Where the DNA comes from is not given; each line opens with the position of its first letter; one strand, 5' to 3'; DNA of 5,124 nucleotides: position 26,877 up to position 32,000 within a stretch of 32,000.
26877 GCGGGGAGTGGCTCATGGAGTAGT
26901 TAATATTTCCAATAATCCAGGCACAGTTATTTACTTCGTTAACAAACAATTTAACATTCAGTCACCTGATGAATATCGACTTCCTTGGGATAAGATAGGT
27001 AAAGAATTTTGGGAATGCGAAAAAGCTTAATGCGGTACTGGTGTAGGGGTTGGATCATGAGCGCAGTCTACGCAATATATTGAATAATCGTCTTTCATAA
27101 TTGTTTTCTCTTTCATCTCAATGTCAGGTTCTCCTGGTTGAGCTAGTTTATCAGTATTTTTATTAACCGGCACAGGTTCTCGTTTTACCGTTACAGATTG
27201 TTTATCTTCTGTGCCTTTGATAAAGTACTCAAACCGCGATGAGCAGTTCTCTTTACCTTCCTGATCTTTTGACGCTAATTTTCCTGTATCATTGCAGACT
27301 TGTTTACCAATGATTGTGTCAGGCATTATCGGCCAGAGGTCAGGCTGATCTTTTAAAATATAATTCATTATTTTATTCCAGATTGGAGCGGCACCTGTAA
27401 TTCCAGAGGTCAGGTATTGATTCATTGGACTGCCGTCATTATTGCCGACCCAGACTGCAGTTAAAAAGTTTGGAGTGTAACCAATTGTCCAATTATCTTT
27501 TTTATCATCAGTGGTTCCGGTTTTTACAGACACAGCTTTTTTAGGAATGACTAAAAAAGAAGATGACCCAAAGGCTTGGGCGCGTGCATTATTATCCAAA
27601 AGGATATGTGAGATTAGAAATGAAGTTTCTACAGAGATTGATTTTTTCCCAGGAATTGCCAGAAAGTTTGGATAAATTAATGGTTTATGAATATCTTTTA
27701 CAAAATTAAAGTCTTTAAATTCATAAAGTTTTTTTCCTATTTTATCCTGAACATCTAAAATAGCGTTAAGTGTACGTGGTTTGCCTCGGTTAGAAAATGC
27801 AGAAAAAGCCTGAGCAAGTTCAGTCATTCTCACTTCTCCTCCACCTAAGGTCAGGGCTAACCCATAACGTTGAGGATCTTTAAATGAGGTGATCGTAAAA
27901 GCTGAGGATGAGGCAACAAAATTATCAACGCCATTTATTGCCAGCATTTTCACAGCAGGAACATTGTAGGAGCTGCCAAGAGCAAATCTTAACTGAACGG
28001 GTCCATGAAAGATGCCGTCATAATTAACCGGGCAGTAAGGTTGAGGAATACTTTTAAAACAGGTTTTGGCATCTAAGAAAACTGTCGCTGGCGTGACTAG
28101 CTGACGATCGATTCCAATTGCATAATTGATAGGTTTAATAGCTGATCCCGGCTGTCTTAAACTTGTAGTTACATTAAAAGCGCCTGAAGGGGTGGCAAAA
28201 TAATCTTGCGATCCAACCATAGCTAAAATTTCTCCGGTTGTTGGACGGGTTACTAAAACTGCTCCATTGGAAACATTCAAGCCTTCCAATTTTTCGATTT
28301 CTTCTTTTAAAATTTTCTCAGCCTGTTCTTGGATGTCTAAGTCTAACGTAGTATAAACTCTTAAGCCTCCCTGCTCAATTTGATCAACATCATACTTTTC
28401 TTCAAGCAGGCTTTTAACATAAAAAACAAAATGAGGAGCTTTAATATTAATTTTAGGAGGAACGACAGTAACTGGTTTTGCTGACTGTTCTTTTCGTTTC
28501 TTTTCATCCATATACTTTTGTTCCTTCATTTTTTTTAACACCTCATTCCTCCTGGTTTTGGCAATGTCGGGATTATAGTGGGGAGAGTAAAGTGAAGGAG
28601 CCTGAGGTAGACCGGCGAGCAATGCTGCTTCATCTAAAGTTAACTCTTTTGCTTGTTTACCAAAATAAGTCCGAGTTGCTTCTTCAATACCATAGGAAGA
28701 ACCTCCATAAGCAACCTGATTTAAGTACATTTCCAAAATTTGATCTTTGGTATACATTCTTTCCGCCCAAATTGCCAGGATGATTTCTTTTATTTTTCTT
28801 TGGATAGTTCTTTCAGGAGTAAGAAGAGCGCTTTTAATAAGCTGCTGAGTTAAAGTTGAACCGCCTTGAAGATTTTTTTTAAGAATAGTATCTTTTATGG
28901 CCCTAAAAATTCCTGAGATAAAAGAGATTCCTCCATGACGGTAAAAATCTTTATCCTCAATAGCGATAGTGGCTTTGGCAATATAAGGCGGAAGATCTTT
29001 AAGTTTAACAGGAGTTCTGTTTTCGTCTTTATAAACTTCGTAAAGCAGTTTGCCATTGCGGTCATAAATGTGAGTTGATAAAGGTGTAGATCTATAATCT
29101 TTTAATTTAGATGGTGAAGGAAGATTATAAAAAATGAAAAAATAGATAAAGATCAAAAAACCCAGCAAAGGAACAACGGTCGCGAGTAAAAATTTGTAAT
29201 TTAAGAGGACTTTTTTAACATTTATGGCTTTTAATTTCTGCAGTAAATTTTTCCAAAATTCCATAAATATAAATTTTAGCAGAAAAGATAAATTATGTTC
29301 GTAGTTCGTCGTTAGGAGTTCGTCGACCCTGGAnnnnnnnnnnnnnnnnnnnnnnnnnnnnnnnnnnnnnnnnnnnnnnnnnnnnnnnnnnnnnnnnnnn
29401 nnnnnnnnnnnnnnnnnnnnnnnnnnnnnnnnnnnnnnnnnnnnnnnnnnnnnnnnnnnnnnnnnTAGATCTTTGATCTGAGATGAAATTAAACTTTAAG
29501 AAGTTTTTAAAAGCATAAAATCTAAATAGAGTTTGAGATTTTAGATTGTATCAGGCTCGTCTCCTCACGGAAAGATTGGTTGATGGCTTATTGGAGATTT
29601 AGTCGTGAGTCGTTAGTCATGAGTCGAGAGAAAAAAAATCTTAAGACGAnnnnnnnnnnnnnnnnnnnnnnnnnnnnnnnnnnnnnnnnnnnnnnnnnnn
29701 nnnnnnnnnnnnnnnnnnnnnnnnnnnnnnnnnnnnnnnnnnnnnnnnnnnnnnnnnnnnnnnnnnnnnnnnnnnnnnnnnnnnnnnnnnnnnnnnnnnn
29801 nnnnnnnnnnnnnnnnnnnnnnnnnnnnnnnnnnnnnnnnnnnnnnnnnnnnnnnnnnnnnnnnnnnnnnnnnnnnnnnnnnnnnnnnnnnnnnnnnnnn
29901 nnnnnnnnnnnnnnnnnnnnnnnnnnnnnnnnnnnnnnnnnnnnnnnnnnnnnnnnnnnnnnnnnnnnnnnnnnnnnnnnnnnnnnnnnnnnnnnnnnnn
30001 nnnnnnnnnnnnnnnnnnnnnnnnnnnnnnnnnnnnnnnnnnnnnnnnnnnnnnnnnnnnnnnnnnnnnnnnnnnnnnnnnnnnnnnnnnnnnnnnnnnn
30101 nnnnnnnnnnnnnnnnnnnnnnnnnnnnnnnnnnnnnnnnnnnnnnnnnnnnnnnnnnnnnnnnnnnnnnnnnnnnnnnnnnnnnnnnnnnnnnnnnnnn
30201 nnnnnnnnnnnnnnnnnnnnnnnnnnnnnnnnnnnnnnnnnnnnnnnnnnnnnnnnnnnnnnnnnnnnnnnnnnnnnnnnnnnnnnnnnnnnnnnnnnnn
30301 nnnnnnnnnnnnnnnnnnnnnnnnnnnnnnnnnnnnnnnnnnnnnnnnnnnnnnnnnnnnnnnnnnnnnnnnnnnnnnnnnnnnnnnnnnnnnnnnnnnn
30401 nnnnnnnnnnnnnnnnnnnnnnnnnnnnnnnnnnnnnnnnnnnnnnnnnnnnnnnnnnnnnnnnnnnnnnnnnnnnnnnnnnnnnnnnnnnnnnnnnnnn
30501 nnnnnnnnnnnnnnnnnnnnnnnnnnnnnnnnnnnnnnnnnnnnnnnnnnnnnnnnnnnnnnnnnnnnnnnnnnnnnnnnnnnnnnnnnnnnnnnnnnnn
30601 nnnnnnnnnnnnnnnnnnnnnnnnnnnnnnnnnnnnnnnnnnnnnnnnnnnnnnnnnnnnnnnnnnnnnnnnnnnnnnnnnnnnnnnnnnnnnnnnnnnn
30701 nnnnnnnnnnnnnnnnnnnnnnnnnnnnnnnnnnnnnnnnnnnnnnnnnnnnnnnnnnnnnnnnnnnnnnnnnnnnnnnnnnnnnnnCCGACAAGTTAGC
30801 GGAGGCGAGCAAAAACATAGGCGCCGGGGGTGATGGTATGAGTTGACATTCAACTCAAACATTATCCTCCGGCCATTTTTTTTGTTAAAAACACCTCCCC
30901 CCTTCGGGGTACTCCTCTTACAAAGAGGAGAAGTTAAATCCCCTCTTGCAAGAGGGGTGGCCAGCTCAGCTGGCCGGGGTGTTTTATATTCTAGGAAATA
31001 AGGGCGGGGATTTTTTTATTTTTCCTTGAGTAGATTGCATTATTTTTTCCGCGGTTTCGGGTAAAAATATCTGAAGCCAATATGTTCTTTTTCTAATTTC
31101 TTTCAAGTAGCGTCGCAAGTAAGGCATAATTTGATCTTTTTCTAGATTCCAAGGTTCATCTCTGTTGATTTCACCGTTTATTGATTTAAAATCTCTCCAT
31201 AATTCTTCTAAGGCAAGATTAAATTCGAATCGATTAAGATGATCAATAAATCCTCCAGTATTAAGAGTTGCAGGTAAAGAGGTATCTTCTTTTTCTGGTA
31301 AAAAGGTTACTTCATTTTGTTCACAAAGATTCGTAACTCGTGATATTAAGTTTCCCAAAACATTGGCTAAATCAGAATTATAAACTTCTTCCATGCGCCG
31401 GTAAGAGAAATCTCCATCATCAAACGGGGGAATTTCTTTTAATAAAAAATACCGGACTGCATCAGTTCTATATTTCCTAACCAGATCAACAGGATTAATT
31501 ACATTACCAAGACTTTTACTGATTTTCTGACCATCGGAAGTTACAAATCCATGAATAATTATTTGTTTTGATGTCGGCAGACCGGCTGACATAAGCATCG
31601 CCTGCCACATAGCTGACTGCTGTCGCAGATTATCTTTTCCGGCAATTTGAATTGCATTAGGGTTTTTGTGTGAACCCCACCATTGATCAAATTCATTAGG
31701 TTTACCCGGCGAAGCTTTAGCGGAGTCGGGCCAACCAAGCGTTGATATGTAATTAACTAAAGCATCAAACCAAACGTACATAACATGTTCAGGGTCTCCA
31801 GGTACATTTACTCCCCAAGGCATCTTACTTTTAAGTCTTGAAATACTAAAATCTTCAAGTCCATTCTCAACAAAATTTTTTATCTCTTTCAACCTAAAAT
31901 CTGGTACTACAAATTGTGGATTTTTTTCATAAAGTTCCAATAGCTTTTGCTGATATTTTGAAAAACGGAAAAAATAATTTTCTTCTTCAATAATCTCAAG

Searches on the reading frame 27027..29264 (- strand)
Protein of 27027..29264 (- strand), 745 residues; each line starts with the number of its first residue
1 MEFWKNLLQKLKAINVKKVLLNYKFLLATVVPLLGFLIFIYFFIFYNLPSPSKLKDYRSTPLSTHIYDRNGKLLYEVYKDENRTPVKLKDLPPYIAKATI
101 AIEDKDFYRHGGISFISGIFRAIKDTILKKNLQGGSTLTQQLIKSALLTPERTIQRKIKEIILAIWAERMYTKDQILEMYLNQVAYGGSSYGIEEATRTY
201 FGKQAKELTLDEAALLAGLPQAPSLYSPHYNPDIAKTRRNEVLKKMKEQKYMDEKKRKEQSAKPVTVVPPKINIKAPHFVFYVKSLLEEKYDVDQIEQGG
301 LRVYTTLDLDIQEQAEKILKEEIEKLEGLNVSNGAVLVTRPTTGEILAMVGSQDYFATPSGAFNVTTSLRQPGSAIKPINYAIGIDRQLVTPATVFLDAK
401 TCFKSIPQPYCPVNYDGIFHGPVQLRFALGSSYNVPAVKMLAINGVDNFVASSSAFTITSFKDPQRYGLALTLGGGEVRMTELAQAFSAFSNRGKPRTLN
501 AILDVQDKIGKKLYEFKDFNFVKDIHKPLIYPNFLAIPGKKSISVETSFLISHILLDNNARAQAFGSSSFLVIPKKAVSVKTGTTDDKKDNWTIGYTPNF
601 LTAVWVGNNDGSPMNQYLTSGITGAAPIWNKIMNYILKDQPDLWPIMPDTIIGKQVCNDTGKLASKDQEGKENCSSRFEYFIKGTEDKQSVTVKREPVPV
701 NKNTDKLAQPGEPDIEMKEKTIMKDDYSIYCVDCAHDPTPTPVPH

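Call 43: search_protein_families(library=pfam, proteins=[window:27027-29264:-])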
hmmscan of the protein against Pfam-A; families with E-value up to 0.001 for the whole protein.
window:27027-29264:- (745 aa): 2 families
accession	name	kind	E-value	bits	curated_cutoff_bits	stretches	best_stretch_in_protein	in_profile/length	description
PF00912.28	Transgly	-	2.3e-62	210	27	1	71-247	2-178/178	Transglycosylase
PF00905.27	Transpeptidase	-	4.6e-16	59.3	22.1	1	334-633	1-298/299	Penicillin binding protein transpeptidase domain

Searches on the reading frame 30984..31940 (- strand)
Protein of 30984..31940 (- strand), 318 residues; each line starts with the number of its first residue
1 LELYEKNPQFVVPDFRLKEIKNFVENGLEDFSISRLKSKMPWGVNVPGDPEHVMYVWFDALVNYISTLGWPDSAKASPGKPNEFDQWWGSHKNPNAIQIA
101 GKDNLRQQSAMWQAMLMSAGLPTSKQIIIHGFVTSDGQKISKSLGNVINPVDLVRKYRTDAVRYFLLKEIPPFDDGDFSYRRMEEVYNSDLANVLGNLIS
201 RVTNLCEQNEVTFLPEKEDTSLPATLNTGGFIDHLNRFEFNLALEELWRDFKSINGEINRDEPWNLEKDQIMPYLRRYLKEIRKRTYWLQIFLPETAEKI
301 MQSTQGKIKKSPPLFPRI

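Call 43: search_protein_families(library=pfam, proteins=[window:30984-31940:-])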
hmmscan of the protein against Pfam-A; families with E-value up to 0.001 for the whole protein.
window:30984-31940:- (318 aa): 4 families
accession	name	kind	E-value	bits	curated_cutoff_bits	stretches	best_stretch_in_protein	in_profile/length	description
PF09334.17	tRNA-synt_1g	-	4.2e-52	177.6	20.1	1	17-202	211-390/391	tRNA synthetases class I (M)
PF00133.28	tRNA-synt_1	-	2.1e-15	56.9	22.7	1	51-167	296-403/414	tRNA synthetases class I (I, L, M and V)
PF01406.26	tRNA-synt_1e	-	7.2e-07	29.3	27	1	124-168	238-282/301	tRNA synthetases class I (C) catalytic domain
PF01921.24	tRNA-synt_1f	-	0.00097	18.6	27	0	125-171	268-314/360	tRNA synthetases class I (K)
